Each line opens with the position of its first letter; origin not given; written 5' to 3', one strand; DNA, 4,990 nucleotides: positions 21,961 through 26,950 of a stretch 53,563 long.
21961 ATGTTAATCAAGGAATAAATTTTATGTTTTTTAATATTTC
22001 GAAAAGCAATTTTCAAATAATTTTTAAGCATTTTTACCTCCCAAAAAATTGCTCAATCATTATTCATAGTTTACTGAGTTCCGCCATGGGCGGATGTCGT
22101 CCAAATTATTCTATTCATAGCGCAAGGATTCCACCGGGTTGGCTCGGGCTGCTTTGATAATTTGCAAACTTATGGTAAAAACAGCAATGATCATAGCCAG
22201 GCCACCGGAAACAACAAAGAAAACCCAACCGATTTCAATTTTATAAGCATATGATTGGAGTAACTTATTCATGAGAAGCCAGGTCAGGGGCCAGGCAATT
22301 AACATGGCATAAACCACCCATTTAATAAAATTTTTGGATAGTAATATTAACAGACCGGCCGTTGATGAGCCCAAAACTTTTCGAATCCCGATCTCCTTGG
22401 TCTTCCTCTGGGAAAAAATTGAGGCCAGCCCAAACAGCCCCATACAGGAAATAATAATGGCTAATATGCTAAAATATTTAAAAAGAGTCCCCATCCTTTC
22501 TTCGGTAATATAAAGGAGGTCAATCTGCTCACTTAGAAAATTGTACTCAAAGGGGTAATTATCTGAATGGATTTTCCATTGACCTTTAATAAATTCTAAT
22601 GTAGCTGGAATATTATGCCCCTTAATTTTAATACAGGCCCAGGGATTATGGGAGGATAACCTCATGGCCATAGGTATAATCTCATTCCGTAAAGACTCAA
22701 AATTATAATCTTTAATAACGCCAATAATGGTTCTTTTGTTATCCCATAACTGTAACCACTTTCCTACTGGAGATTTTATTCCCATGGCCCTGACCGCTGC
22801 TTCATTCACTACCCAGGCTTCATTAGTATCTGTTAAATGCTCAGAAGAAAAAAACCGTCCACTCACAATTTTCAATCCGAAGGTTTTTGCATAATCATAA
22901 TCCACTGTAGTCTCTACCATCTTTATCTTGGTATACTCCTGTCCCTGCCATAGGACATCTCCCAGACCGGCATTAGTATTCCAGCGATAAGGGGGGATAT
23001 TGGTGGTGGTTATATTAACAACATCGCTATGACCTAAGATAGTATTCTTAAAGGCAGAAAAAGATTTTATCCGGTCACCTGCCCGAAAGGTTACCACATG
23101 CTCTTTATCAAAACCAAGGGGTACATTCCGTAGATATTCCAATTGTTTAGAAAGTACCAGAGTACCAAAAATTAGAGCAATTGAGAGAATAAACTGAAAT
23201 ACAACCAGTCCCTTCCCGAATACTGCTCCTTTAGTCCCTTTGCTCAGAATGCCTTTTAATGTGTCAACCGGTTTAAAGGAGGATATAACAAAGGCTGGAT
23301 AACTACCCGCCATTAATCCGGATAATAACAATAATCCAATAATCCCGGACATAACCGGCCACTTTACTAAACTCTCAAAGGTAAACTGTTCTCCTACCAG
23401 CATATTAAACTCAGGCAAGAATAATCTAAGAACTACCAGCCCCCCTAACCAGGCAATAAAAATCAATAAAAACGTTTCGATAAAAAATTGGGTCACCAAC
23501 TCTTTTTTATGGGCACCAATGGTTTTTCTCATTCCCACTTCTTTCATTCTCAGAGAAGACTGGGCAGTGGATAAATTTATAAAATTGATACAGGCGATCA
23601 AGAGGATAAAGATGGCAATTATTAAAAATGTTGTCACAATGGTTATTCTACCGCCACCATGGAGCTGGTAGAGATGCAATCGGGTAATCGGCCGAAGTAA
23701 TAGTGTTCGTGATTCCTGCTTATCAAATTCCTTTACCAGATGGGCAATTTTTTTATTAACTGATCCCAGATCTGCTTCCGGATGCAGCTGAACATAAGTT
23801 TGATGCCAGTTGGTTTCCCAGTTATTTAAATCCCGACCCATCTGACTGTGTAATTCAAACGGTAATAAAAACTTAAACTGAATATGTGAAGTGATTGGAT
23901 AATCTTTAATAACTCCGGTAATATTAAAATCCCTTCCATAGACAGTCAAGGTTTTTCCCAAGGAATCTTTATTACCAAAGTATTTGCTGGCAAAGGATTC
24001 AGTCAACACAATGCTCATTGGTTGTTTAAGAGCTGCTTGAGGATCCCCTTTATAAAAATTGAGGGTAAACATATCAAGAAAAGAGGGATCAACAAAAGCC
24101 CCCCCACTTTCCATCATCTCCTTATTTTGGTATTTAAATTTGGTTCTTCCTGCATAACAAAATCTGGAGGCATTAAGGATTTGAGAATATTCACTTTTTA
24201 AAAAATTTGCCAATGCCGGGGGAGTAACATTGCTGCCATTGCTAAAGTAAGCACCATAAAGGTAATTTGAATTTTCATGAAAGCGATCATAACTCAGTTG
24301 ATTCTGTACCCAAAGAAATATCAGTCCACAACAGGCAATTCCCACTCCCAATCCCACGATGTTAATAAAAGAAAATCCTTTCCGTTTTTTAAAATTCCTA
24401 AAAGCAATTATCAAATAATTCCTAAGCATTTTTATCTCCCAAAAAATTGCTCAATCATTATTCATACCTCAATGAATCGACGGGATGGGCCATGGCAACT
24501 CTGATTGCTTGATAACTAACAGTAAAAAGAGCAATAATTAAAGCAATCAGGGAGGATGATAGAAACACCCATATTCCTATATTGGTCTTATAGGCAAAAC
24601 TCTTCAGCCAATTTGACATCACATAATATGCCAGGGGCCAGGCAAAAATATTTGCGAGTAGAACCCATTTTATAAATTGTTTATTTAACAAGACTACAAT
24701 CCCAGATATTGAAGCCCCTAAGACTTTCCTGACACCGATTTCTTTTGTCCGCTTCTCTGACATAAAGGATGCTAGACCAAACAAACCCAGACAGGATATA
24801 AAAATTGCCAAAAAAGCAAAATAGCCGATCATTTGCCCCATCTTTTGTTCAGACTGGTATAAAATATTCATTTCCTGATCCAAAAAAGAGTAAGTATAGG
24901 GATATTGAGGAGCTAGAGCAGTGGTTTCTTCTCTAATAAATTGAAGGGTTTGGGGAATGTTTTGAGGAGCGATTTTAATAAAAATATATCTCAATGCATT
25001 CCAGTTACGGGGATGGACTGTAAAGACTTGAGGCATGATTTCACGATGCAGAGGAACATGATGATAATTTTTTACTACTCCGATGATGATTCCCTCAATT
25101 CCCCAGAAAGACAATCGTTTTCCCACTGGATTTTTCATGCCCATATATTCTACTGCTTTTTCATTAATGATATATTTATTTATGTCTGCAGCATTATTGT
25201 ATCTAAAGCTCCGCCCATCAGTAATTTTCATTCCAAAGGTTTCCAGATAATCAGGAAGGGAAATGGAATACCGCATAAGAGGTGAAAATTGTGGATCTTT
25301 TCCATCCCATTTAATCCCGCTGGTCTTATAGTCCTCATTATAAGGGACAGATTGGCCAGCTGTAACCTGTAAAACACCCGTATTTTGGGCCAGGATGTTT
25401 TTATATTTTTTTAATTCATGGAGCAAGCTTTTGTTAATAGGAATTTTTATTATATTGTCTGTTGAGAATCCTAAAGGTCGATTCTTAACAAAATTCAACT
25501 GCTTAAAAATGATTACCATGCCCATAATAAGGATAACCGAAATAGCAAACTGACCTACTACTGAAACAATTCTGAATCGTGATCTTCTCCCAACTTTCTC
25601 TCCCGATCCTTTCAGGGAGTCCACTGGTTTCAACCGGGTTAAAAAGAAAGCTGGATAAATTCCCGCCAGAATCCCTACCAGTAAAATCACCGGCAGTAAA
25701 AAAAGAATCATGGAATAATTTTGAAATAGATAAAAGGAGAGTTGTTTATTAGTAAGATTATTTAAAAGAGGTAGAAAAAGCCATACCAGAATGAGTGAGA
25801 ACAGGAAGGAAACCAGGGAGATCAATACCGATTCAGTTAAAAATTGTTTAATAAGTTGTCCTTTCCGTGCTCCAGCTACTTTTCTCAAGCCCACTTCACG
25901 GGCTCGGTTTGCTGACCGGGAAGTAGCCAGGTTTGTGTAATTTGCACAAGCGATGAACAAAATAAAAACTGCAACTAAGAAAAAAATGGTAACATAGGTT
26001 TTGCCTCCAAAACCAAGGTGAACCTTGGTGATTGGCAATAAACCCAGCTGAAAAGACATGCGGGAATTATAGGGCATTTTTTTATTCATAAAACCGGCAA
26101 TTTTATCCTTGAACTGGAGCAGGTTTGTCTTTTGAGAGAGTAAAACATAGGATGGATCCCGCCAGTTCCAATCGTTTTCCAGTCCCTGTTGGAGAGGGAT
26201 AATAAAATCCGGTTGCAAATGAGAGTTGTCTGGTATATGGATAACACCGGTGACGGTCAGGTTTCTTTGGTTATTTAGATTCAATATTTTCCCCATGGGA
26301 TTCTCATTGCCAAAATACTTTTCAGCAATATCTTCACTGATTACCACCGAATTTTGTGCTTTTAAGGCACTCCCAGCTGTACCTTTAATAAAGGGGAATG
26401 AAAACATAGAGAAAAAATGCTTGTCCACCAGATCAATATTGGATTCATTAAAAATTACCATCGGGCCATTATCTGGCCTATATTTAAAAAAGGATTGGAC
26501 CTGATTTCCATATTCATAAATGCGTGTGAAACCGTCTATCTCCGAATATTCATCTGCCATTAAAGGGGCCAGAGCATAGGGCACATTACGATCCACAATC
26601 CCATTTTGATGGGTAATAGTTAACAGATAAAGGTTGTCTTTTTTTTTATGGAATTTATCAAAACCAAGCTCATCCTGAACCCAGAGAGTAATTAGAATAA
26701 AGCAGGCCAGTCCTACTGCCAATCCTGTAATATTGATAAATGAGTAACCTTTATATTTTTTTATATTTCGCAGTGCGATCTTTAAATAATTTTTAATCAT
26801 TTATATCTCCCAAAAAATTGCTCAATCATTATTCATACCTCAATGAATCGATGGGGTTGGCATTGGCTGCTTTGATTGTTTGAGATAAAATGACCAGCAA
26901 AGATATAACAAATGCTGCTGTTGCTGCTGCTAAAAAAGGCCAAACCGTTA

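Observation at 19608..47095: Ten tandem paralogues of an ~800-aa internally duplicated FtsX/MacB-type permease sharing two ATPases, one adaptor and one outer-membrane factor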

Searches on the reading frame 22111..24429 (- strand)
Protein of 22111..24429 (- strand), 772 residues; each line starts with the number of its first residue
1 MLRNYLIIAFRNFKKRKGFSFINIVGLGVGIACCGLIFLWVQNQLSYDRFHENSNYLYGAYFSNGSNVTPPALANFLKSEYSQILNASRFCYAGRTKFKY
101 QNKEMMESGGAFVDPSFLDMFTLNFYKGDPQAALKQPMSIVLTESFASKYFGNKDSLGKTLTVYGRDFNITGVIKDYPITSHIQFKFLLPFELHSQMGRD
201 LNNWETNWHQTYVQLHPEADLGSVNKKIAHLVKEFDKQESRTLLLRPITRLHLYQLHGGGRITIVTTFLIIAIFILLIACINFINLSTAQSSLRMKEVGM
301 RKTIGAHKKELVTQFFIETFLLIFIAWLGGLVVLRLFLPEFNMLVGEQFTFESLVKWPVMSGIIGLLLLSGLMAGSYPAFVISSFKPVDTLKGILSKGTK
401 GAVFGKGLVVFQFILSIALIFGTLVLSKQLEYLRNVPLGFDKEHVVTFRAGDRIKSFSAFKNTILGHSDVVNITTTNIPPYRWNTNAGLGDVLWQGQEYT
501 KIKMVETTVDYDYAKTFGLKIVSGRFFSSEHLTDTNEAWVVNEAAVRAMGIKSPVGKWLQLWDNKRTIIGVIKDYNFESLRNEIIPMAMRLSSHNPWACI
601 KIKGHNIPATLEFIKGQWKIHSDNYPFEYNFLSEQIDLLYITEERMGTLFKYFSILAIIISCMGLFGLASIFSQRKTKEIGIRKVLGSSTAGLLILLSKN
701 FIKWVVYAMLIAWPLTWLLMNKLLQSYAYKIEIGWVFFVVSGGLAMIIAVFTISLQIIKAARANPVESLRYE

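Call 3: search_protein_families(library=pfam, proteins=[window:22111-24429:-])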
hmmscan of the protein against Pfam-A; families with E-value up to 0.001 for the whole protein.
window:22111-24429:- (772 aa): 2 families
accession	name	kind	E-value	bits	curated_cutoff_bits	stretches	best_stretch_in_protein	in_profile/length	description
PF12704.14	MacB_PCD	-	3.8e-32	112.7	27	2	20-230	1-206/207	MacB-like periplasmic core domain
PF02687.27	FtsX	-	4.2e-20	72.4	25.5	2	270-385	2-118/120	FtsX-like permease C-terminal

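Call 5: search_protein_families(library=ncbifam, proteins=[window:22111-24429:-], max_evalue=0.01)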
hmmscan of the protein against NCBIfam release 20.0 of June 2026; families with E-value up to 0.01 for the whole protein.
window:22111-24429:- (772 aa): 3 families
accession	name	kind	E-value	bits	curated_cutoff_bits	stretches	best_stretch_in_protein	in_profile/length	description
TIGR03434.1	ADOP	subfamily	3.8e-86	289.9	622.3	1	6-772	5-803/803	ADOP family duplicated permease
NF038008.1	ABC_perm_DarB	equivalog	1.7e-32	112.3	700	1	20-755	12-769/777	darobactin export ABC transporter permease subunit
NF007826.0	PRK10535.1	equivalog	5.2e-09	34.9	966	1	268-391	525-645/648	macrolide ABC transporter ATP-binding protein/permease MacB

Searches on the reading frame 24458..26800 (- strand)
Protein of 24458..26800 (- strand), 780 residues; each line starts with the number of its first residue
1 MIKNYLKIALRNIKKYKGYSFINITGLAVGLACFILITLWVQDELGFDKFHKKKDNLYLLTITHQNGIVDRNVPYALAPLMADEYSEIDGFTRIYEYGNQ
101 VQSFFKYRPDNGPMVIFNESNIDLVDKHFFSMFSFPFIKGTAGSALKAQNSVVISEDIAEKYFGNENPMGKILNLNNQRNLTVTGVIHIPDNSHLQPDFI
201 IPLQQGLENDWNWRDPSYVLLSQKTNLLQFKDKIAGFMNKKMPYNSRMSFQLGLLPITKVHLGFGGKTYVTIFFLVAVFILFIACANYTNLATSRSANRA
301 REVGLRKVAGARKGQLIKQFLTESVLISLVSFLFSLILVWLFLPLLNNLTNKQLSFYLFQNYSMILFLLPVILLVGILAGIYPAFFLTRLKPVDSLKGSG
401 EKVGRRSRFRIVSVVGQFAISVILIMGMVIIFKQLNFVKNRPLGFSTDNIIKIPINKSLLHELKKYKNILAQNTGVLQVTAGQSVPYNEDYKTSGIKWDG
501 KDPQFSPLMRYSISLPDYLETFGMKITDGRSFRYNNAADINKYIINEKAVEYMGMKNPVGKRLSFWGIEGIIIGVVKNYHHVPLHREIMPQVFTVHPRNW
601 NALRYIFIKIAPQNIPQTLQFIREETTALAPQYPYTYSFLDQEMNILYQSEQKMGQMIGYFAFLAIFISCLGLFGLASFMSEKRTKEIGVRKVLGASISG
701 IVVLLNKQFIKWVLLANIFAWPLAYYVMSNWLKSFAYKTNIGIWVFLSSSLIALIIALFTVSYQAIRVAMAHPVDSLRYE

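Call 3: search_protein_families(library=pfam, proteins=[window:24458-26800:-])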
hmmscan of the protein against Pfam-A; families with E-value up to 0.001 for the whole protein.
window:24458-26800:- (780 aa): 2 families
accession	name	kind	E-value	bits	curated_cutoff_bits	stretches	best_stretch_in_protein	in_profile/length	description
PF12704.14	MacB_PCD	-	2.4e-28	100.3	27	1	20-234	1-204/207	MacB-like periplasmic core domain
PF02687.27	FtsX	-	1.8e-22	80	25.5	2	275-392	2-120/120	FtsX-like permease C-terminal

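Call 5: search_protein_families(library=ncbifam, proteins=[window:24458-26800:-], max_evalue=0.01)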
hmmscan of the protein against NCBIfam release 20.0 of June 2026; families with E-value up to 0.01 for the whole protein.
window:24458-26800:- (780 aa): 4 families
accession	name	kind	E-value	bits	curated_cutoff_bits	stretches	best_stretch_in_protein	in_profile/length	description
TIGR03434.1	ADOP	subfamily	7.3e-93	312.1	622.3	2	245-780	247-803/803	ADOP family duplicated permease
NF038008.1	ABC_perm_DarB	equivalog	1.8e-29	102.3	700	2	267-763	270-769/777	darobactin export ABC transporter permease subunit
NF007826.0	PRK10535.1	equivalog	9.8e-10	37.3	966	1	272-396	524-645/648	macrolide ABC transporter ATP-binding protein/permease MacB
NF038346.1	FtsX_actino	exception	5.4e-05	22.7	250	1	272-389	182-303/308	permease-like cell division protein FtsX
